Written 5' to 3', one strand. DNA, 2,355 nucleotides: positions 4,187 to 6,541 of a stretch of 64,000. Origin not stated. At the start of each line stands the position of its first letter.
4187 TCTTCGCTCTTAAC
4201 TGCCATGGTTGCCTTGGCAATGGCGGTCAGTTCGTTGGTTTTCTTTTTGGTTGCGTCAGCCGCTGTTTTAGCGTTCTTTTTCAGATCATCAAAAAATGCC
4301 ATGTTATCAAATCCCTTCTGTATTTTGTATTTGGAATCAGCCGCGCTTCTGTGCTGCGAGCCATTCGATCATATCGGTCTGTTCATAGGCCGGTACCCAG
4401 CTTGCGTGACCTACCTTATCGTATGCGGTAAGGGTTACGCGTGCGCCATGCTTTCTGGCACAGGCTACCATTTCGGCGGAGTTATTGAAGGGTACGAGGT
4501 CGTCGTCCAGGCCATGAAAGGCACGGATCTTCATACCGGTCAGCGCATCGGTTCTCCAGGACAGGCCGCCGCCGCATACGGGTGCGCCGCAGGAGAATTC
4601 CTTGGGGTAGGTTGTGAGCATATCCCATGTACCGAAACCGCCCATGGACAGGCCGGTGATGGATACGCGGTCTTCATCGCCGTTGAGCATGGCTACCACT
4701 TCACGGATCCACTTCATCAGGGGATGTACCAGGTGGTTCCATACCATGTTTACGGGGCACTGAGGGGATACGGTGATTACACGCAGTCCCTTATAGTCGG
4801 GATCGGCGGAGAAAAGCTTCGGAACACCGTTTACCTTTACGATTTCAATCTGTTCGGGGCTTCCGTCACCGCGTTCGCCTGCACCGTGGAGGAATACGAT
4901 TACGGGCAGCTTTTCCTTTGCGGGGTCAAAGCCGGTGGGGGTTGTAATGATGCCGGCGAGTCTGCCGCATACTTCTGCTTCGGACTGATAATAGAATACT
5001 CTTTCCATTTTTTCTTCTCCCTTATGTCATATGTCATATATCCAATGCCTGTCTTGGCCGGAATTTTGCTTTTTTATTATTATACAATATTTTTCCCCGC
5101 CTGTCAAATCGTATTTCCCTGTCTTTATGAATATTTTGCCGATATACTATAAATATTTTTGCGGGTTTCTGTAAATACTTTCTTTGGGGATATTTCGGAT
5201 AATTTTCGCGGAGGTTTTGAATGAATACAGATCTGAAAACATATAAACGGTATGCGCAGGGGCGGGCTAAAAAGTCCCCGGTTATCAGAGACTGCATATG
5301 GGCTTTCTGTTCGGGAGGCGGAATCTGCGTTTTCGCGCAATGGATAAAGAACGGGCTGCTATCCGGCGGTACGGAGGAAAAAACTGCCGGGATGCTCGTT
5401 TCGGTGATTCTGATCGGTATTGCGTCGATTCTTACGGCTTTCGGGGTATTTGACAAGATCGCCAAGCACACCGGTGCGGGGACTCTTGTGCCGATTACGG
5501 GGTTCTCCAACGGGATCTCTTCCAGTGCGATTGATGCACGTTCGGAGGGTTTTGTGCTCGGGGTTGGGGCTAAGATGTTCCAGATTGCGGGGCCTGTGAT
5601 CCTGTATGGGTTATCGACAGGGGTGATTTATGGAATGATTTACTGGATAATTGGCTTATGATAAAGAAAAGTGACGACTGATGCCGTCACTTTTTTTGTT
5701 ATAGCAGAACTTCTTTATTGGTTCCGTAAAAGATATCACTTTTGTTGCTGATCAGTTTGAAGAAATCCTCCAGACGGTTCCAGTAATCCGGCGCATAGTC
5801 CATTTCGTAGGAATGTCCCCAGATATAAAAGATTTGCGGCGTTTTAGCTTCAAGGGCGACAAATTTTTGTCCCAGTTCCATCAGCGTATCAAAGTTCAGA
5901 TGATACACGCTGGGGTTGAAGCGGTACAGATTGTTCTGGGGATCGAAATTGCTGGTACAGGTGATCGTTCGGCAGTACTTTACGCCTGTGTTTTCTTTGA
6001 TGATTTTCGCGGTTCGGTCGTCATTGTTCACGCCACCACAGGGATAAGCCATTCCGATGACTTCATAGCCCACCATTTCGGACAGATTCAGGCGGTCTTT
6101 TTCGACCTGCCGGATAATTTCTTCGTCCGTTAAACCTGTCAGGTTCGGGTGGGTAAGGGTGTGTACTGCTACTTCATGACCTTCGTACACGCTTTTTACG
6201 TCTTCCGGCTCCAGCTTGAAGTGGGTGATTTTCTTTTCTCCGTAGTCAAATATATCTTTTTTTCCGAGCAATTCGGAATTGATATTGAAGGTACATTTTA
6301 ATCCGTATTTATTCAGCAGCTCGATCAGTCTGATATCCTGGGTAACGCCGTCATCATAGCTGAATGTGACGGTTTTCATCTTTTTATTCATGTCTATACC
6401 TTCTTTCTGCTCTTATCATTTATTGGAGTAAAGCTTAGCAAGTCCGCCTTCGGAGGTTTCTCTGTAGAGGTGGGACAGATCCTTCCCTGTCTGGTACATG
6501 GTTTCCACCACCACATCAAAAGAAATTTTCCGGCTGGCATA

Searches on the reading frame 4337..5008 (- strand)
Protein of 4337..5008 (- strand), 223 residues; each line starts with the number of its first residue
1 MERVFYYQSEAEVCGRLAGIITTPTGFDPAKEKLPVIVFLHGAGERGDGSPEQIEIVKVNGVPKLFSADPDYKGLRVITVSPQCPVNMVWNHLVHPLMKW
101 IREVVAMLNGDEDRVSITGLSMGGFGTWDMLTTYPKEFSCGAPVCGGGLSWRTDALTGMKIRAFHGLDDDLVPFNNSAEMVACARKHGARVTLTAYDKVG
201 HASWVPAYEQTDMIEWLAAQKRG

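Call 3: search_protein_families(library=pfam, proteins=[window:4337-5008:-], max_evalue=1)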
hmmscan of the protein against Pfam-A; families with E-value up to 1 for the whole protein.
window:4337-5008:- (223 aa): 9 families
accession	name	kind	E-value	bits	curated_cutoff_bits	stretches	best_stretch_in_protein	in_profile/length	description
PF00326.27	Peptidase_S9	-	8.7e-11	42.2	22.6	2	97-146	48-97/213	Prolyl oligopeptidase family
PF02230.22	Abhydrolase_2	-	3.3e-07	30.8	23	2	111-205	103-203/217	Phospholipase/Carboxylesterase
PF00135.34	COesterase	-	5.6e-05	22.7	27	1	98-209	168-286/515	Carboxylesterase family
PF00756.26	Esterase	-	0.0012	19.1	22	1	93-139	98-141/251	Putative esterase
PF01738.24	DLH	-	0.0018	18.4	21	1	103-202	87-187/217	Dienelactone hydrolase family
PF20434.5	BD-FAE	-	0.0075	16.2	26.8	1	31-124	10-100/215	BD-FAE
PF12146.15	Hydrolase_4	-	0.012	15.4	27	0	111-150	74-112/239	Serine aminopeptidase, S33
PF02129.25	Peptidase_S15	-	0.046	13.8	23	1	99-153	85-134/262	X-Pro dipeptidyl-peptidase (S15 family)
PF16929.11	Asp2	-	0.14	11.7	28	1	91-128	329-366/504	Accessory Sec system GspB-transporter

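Call 4: search_protein_families(library=ncbifam, proteins=[window:4337-5008:-], max_evalue=1)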
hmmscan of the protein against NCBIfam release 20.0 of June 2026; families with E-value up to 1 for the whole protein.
window:4337-5008:- (223 aa): 9 families
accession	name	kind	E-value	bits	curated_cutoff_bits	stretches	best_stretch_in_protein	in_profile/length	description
NF050058.1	e_dPHAscl_type1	hypoth_equivalog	2e-12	47.2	150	1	97-147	88-138/276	extracellular catalytic domain type 1 short-chain-length polyhydroxyalkanoate depolymerase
TIGR01840.1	esterase_phb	subfamily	7.7e-07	28.8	107.85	1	94-153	76-135/213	PHB depolymerase family esterase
NF007857.0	PRK10566.1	equivalog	2.2e-06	27.7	201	2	111-148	105-141/249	esterase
NF052354.1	EstLipQMycob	equivalog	0.0031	16.2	700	1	96-125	221-250/418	esterase LipQ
NF050057.1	e_dPHAmcl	equivalog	0.0074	15.6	270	1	112-219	137-250/252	extracellular medium-chain-length polyhydroxyalkanoate depolymerase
NF050059.1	e_dPHAscl_type2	hypoth_equivalog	0.025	13.9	280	1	108-148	4-43/305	extracellular catalytic domain type 2 short-chain-length polyhydroxyalkanoate depolymerase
NF008525.0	PRK11460.1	equivalog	0.026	13.8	191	1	151-202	141-192/232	esterase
NF058653.1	LipP1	equivalog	0.032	13.1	350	0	98-124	129-155/300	LipP1 family hormone-sensitive lipase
NF005757.0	PRK07581.1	subfamily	0.039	12.8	332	1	117-156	128-167/339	hypothetical protein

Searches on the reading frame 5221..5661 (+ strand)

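Call 3: search_protein_families(library=pfam, proteins=[window:5221-5661:+], max_evalue=1)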
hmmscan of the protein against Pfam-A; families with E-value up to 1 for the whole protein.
window:5221-5661:+ (146 aa): 2 families
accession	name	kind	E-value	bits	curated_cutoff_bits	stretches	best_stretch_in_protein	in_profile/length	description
PF03862.18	SpoVAC_SpoVAEB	-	7.1e-36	123.5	25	1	24-140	1-117/117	SpoVAC/SpoVAEB sporulation membrane protein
PF11085.13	YqhR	-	0.16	12.3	27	1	45-76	55-86/165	Conserved membrane protein YqhR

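Call 4: search_protein_families(library=ncbifam, proteins=[window:5221-5661:+], max_evalue=1)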
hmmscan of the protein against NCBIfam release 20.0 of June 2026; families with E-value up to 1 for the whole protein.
window:5221-5661:+ (146 aa): 4 families
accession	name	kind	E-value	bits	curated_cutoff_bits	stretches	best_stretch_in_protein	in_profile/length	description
TIGR02838.1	spore_V_AC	equivalog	3.1e-43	146.9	164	1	7-144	2-140/141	stage V sporulation protein AC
TIGR02839.1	spore_V_AE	equivalog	3.2e-12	46.7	131.1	1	26-140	2-109/114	stage V sporulation protein AE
NF033632.1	SLATT_4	domain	0.049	13.5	55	1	37-87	45-90/154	SLATT domain-containing protein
NF009776.0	PRK13275.1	equivalog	0.049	12.9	64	0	45-72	39-66/70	tetrahydromethanopterin S-methyltransferase subunit F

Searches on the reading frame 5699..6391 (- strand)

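Call 3: search_protein_families(library=pfam, proteins=[window:5699-6391:-], max_evalue=1)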
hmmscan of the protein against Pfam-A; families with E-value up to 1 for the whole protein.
window:5699-6391:- (230 aa): 3 families
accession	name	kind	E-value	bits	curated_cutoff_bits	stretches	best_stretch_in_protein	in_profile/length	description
PF01522.26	Polysacc_deac_1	-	8.3e-19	68.2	23.1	1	3-125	4-112/124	Polysaccharide deacetylase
PF03930.20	Flp_N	-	0.001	19.5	25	1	127-166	5-41/82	Recombinase Flp protein N-terminus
PF03065.20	Glyco_hydro_57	-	0.0062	16.3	21.2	1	73-140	104-169/291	Glycosyl hydrolase family 57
